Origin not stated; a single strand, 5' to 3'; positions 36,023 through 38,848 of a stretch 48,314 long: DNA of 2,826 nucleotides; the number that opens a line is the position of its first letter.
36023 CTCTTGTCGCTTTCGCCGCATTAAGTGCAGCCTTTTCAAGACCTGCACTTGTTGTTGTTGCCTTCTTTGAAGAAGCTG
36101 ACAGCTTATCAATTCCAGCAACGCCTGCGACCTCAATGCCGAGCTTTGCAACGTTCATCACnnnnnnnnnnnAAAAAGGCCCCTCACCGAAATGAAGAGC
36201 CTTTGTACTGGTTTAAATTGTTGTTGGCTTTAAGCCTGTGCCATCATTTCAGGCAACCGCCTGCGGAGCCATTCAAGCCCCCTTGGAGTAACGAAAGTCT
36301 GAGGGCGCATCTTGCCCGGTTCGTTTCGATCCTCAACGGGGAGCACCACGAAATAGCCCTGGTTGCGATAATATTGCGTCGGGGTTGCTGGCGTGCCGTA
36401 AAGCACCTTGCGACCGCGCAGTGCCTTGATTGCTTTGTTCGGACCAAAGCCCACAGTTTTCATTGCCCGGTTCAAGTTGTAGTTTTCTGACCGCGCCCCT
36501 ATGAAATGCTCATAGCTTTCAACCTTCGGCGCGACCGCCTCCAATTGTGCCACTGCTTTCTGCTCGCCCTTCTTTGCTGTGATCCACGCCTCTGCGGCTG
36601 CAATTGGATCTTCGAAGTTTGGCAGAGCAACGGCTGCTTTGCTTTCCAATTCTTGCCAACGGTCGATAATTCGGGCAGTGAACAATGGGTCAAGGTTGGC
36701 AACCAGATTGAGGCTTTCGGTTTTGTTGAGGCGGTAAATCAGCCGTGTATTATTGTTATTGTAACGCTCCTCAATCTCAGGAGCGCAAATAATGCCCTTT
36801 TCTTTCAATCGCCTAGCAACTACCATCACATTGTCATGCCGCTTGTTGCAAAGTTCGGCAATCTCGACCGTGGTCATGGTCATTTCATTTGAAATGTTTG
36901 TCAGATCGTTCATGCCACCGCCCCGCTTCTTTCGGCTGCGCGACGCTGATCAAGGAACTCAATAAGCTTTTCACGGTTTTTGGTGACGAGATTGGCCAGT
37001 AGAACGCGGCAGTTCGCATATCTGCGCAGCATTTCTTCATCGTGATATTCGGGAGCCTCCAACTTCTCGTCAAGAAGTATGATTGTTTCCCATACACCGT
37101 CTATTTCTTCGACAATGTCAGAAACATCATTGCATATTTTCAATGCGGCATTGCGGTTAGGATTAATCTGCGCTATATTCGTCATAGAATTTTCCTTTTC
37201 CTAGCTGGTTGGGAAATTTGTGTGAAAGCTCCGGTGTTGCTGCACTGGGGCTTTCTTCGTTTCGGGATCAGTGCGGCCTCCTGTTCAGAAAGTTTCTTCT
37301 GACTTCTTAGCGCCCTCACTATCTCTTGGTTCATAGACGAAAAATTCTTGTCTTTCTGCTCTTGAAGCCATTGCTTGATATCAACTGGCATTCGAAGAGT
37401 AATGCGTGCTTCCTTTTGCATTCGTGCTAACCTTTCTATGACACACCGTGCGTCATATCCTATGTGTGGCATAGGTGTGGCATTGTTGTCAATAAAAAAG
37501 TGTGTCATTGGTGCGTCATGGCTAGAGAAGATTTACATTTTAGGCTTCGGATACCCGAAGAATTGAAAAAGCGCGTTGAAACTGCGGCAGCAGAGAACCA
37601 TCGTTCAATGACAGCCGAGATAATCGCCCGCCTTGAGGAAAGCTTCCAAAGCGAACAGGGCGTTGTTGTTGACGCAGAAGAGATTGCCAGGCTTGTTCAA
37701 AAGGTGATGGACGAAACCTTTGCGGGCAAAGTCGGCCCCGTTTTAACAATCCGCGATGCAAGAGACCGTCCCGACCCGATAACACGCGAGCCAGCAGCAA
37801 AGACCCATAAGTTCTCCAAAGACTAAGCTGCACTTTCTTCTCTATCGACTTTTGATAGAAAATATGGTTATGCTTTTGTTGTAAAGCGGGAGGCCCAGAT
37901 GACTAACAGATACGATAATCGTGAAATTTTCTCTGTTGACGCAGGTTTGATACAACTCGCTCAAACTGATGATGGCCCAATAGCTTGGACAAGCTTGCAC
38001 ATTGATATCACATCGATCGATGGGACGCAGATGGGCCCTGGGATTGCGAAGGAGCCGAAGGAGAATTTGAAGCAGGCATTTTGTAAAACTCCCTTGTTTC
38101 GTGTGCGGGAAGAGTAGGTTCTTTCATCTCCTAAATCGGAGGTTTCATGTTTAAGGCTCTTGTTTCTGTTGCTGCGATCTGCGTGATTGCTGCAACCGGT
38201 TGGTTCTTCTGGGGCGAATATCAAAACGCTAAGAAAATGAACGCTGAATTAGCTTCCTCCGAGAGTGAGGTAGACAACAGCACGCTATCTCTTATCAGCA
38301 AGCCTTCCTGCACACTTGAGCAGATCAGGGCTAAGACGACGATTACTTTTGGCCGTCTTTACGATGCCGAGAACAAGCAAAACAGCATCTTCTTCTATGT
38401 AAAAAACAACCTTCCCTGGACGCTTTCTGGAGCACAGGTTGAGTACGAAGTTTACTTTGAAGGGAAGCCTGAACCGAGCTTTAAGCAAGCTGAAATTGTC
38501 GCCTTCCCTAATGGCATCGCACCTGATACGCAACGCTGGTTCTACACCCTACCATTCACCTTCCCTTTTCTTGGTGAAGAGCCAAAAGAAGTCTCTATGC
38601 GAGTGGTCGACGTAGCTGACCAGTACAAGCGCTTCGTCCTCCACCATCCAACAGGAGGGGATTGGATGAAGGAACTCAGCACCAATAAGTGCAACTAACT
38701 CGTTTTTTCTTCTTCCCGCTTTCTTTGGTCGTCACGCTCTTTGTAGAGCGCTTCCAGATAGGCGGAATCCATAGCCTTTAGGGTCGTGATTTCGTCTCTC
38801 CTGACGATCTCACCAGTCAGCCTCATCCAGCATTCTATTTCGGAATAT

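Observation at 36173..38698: P22 immI-like antirepressor module inserted between the tail chaperone G/GT genes and the tape-measure gene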

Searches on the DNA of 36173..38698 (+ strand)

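Call 4: search_dna_similar(query=window:36173-38698:+, collection=phages, mode=near, max_rows=30)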
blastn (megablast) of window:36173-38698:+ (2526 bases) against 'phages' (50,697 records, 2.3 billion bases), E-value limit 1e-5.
No match.
